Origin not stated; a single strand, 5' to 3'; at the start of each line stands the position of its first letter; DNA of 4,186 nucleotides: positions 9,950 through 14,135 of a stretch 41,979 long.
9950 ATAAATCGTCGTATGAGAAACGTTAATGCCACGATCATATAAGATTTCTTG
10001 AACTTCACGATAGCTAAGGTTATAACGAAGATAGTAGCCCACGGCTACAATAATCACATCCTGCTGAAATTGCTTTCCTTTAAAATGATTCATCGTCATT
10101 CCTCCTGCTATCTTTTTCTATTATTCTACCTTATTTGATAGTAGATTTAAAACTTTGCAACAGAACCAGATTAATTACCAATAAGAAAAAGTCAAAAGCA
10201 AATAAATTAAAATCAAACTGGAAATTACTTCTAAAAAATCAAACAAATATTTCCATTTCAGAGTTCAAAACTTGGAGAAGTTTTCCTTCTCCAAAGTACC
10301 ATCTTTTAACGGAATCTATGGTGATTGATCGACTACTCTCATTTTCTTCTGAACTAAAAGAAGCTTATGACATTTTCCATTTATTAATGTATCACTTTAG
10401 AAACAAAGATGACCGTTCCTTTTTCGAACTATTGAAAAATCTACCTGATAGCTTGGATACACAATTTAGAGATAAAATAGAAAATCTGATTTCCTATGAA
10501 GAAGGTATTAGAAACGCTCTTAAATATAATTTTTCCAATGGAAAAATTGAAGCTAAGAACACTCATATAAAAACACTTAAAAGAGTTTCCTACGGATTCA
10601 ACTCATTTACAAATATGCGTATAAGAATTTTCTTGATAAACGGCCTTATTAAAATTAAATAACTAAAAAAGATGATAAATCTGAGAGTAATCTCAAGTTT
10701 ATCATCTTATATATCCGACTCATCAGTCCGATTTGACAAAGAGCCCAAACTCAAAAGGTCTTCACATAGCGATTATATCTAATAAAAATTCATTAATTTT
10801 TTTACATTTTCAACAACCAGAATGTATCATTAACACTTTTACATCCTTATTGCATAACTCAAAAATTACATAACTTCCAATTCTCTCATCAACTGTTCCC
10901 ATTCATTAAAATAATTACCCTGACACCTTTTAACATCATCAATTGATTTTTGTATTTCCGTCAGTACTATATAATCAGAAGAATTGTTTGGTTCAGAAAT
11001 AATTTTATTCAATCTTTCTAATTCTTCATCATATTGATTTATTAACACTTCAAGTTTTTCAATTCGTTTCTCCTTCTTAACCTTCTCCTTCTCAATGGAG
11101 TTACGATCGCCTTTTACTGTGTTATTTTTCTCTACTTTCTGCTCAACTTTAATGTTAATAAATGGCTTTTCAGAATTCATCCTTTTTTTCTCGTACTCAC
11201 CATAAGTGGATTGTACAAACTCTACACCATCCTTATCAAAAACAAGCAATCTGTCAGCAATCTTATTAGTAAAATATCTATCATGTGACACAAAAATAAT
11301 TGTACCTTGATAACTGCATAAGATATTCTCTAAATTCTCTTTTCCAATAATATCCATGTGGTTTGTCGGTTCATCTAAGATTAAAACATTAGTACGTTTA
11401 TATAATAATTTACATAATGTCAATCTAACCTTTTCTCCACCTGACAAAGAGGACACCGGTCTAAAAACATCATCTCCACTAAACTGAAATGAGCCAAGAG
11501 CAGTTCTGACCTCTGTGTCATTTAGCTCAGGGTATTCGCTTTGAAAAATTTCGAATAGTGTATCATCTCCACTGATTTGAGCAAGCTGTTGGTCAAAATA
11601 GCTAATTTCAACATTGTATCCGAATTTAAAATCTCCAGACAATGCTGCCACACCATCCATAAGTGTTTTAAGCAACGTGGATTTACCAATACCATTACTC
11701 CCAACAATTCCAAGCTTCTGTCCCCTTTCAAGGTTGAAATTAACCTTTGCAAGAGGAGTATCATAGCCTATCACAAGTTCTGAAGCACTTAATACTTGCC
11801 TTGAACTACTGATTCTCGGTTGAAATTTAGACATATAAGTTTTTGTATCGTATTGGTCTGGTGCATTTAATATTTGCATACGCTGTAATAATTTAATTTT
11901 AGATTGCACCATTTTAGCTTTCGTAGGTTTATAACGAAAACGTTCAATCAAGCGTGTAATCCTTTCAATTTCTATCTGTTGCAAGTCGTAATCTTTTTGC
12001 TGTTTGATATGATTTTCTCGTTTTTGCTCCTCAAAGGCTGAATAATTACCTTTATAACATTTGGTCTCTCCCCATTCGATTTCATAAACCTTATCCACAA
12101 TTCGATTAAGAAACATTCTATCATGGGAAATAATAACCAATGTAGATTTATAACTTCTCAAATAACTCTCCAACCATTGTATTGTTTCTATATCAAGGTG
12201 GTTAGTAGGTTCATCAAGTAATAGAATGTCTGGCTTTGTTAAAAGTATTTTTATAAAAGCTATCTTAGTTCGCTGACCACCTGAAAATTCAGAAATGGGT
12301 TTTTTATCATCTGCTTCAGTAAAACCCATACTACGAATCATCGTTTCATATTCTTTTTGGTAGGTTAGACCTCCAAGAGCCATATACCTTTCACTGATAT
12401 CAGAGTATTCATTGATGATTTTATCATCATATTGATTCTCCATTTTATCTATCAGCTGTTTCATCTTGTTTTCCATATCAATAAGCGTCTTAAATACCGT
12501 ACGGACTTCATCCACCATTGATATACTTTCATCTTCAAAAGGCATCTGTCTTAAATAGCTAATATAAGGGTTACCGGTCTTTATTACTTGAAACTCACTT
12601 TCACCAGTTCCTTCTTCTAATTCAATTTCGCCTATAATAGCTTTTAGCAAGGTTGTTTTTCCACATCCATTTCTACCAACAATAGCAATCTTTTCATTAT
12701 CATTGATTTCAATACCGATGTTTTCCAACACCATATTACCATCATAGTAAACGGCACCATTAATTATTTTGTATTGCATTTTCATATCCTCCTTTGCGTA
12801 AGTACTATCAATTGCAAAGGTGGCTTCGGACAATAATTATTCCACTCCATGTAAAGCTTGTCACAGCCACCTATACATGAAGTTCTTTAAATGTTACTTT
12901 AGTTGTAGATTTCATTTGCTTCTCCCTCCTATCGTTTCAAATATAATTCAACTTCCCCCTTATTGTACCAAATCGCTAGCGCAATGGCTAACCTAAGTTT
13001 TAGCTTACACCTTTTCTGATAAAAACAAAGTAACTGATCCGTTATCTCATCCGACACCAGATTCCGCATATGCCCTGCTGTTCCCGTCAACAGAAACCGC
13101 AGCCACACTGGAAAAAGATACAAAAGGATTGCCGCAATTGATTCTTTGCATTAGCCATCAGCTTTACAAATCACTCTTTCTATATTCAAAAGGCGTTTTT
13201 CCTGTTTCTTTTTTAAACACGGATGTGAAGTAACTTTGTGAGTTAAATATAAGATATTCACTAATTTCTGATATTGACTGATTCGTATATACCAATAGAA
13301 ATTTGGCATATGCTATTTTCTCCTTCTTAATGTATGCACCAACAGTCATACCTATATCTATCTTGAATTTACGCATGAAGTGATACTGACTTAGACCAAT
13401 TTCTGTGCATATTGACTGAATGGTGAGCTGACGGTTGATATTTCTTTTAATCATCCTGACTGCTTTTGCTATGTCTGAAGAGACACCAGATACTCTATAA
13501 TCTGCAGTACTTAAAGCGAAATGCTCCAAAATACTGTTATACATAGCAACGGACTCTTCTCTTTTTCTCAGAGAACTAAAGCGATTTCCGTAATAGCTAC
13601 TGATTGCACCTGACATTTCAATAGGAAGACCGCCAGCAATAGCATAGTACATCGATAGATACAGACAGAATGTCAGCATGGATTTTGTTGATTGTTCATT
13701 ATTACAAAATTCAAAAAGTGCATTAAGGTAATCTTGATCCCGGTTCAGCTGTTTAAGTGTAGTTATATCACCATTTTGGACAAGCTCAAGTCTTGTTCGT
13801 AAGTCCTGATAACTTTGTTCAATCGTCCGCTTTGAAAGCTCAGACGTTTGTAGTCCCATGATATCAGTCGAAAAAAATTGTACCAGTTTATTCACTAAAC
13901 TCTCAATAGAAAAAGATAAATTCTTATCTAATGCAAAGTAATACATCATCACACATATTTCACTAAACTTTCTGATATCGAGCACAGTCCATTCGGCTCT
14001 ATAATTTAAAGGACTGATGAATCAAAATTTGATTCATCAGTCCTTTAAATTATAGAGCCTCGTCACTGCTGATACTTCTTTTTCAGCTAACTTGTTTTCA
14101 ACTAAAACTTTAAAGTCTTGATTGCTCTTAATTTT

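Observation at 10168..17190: optrA-araC and fexA-orf138 modules stitched together by ISL3 debris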

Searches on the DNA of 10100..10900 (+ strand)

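Call 22: search_dna_similar(query=window:10100-10900:+, collection=plasmids, mode=near, max_rows=40)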
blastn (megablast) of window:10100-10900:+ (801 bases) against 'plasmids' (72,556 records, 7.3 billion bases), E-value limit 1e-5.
Records with a match: 1918; places in all: 7207; records where one place covers at least 80% of the query: 7.
Best place of each record, by identity: >=99% 911; 95-99% 875; 90-95% 85; 80-90% 3; 60-80% 44.
By first word of the organism name: Enterococcus 1525; Lactococcus 186; Listeria 73; Staphylococcus 25; Ligilactobacillus 24; Streptococcus 16; Vagococcus 15; Tetragenococcus 12; Pediococcus 8; Latilactobacillus 8; and 12 more.
By predicted mobility (MOB-suite, as given by PLSDB): mobilizable 806; non-mobilizable 665; conjugative 447.
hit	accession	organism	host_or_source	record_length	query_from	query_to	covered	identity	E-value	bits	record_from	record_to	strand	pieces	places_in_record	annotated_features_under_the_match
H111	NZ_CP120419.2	Lactococcus sp. bn62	pig,lung sample of a healthy pig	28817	69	801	92%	100.0%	0e+0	1354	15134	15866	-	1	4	ISL3 family transposase | optrA: Miscellaneous ABC-F subfamily ATP-binding cassette ribosomal ... | optrA: ABC-F type ribosomal protection protein OptrA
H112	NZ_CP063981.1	Enterococcus faecalis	-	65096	1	650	81%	99.8%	0e+0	1196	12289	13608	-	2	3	none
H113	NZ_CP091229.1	Enterococcus faecalis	Homo sapiens,whole organism,fecal sample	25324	1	650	81%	99.8%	0e+0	1196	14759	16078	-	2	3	none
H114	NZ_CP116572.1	Enterococcus faecalis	Bos taurus,whole organism,fecal sample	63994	1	650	81%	99.8%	0e+0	1196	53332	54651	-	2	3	none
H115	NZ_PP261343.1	Enterococcus faecalis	-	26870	1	650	81%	99.8%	0e+0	1196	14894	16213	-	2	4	none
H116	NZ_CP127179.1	Enterococcus faecalis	single colony,sausage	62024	1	650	81%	99.8%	0e+0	1196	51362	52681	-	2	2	none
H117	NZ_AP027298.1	Enterococcus faecalis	Bacteria,excrement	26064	1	650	81%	99.8%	0e+0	1196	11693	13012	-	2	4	none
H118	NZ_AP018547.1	Enterococcus faecalis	Homo sapiens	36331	69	650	73%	99.8%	0e+0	1070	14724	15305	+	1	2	ISL3 family transposase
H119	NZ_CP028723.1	Enterococcus faecalis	swine,animal-swine-sow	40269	69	650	73%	99.8%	0e+0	1070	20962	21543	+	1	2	ISL3 family transposase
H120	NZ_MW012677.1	Enterococcus faecalis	-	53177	69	650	73%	99.8%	0e+0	1070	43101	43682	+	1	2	none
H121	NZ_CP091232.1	Enterococcus faecalis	Homo sapiens,whole organism,fecal sample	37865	69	650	73%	99.8%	0e+0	1070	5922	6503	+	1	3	ISL3 family transposase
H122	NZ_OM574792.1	Enterococcus faecalis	-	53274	69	650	73%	99.8%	0e+0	1070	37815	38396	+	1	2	none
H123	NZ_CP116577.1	Enterococcus faecalis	Bos taurus,whole organism,fecal sample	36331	69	650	73%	99.8%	0e+0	1070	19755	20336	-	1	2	ISL3 family transposase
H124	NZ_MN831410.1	Enterococcus faecalis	-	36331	69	650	73%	99.8%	0e+0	1070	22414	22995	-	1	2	ISL3 family transposase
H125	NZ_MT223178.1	Enterococcus faecalis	-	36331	69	650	73%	99.8%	0e+0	1070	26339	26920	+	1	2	ISL3 family transposase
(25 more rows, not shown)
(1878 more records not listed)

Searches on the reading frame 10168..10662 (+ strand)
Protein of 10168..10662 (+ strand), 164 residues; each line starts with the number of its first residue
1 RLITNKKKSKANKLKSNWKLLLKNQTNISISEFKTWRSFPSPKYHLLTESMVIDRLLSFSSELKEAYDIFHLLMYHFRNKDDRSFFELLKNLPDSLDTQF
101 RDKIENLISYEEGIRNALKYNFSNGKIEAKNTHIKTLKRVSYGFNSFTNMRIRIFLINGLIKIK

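Call 44: search_protein_families(library=ncbifam, proteins=[window:10168-10662:+], max_evalue=0.001)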
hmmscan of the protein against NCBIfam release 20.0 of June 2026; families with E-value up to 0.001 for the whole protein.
window:10168-10662:+ (164 aa): 1 family
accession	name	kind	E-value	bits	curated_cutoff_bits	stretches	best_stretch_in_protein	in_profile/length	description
NF033550.5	transpos_ISL3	equivalog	4.2e-28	98.5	180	1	6-156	232-369/370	ISL3 family transposase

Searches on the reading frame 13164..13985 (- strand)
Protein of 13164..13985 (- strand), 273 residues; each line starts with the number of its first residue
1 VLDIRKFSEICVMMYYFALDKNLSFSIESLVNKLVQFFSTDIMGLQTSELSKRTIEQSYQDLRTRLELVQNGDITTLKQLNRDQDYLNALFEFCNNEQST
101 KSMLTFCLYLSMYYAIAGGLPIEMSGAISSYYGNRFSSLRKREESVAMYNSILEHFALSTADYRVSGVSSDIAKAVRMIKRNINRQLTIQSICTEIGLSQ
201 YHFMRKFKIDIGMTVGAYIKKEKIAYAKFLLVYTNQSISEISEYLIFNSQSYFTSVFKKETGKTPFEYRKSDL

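Call 44: search_protein_families(library=ncbifam, proteins=[window:13164-13985:-], max_evalue=0.001)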
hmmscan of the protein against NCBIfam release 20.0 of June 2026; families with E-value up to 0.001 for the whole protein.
window:13164-13985:- (273 aa): 29 families (the best 25 are shown)
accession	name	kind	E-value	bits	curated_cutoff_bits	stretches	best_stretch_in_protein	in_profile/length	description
TIGR04094.1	adjacent_YSIRK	equivalog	2.3e-21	76.2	200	1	11-269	124-383/383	YSIRK-targeted surface antigen transcriptional regulator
NF007860.0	PRK10572.1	equivalog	7.3e-17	61.1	208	1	168-271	181-284/292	arabinose operon transcriptional regulator AraC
NF047788.1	TransRegPocR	equivalog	1.6e-16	60.5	500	1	168-271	187-290/296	transcriptional regulator PocR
NF012228.1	RobA_TF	equivalog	1.3e-15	57.7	380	1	175-272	8-105/286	MDR efflux pump AcrAB transcriptional activator RobA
NF010025.2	PRK13500.1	equivalog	1.1e-14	54.6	525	1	155-271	161-277/282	HTH-type transcriptional activator RhaR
NF012144.2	ramA_TF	equivalog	2.8e-14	53.5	180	1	172-271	7-106/108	RamA family antibiotic efflux transcriptional regulator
NF011701.0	PRK15121.1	equivalog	9.5e-14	51.6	426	1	177-272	12-107/289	MDR efflux pump AcrAB transcriptional activator RobA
NF006902.0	PRK09393.1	equivalog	2.2e-13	50.1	425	1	169-271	219-321/327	transcriptional regulator FtrA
NF007584.0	PRK10219.1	equivalog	2.7e-13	50.2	174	1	172-270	7-105/107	superoxide response transcriptional regulator SoxS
NF010027.0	PRK13502.1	equivalog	3.3e-13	49.7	384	1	154-270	160-276/282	HTH-type transcriptional activator RhaR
NF010026.0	PRK13501.1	equivalog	4.2e-13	49.1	363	1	178-270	184-276/290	HTH-type transcriptional activator RhaR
NF007693.0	PRK10371.1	equivalog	2e-12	46.9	253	1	171-270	199-298/309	transcriptional regulator MelR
NF049932.1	TranspRegBtr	equivalog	4.9e-12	45.1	900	1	159-270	153-264/531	bacillibactin transport transcriptional regulator Btr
NF047455.1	TF_Staph_AryK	equivalog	9.1e-12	44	850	1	171-271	158-258/759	transcriptional regulator AryK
NF007243.0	PRK09685.1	equivalog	2.4e-10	40.3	199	1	156-271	184-301/303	transcriptional regulator FeaR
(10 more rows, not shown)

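Call 59: find_encoding_contigs(protein=window:13164-13985:-, flank=6000, max_places=6)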
Protein window:13164-13985:- (273 aa): 17 contigs read that carry it; 6 places shown.
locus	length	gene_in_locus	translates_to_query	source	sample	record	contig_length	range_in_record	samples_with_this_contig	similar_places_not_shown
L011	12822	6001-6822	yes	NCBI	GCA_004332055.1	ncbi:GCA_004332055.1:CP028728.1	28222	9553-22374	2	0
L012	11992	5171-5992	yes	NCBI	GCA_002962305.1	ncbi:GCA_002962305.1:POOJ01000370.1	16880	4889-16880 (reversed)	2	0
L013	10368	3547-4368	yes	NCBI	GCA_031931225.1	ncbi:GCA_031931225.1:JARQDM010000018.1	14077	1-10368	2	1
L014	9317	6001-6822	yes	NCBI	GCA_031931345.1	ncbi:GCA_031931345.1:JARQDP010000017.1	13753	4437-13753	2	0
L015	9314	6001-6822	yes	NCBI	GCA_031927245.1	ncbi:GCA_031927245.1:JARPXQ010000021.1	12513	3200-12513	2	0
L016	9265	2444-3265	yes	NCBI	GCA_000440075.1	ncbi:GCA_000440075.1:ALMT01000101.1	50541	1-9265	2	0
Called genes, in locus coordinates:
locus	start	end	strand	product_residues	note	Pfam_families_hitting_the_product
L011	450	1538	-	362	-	PF01076:Mob_Pre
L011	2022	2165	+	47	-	-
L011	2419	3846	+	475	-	PF00083:Sugar_tr, PF07690:MFS_1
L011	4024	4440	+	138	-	PF02525:Flavodoxin_2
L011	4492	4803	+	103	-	PF04394:DUF536 (weak)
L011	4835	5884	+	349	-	PF21016:RlmN_N (faint), PF04055:Radical_SAM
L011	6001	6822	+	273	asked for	PF00165:HTH_AraC (weak), PF12833:HTH_18, PF00165:HTH_AraC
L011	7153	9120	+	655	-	PF03193:RsgA_GTPase (faint), PF00005:ABC_tran, PF00006:ATP-synt_ab (faint), PF00931:NB-ARC (faint), PF02463:SMC_N, PF12848:ABC_tran_Xtn, PF00005:ABC_tran, PF16326:ABC_tran_CTD (weak), +6 more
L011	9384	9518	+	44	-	-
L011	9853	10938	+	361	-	PF02899:Phage_int_SAM_1 (weak), PF00589:Phage_integrase, PF22823:MrpR_C_cat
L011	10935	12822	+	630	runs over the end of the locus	PF00589:Phage_integrase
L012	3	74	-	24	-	?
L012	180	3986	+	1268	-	PF08363:GbpC, PF17998:AgI_II_C2, PF16364:Antigen_C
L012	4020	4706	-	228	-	PF00665:rve, PF13610:DDE_Tnp_IS240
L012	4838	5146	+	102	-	-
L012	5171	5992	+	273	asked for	PF00165:HTH_AraC (weak), PF12833:HTH_18, PF00165:HTH_AraC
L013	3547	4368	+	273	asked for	PF00165:HTH_AraC (weak), PF12833:HTH_18, PF00165:HTH_AraC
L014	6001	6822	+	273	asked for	PF00165:HTH_AraC (weak), PF12833:HTH_18, PF00165:HTH_AraC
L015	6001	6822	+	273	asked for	PF00165:HTH_AraC (weak), PF12833:HTH_18, PF00165:HTH_AraC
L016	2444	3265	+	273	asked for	PF00165:HTH_AraC (weak), PF12833:HTH_18, PF00165:HTH_AraC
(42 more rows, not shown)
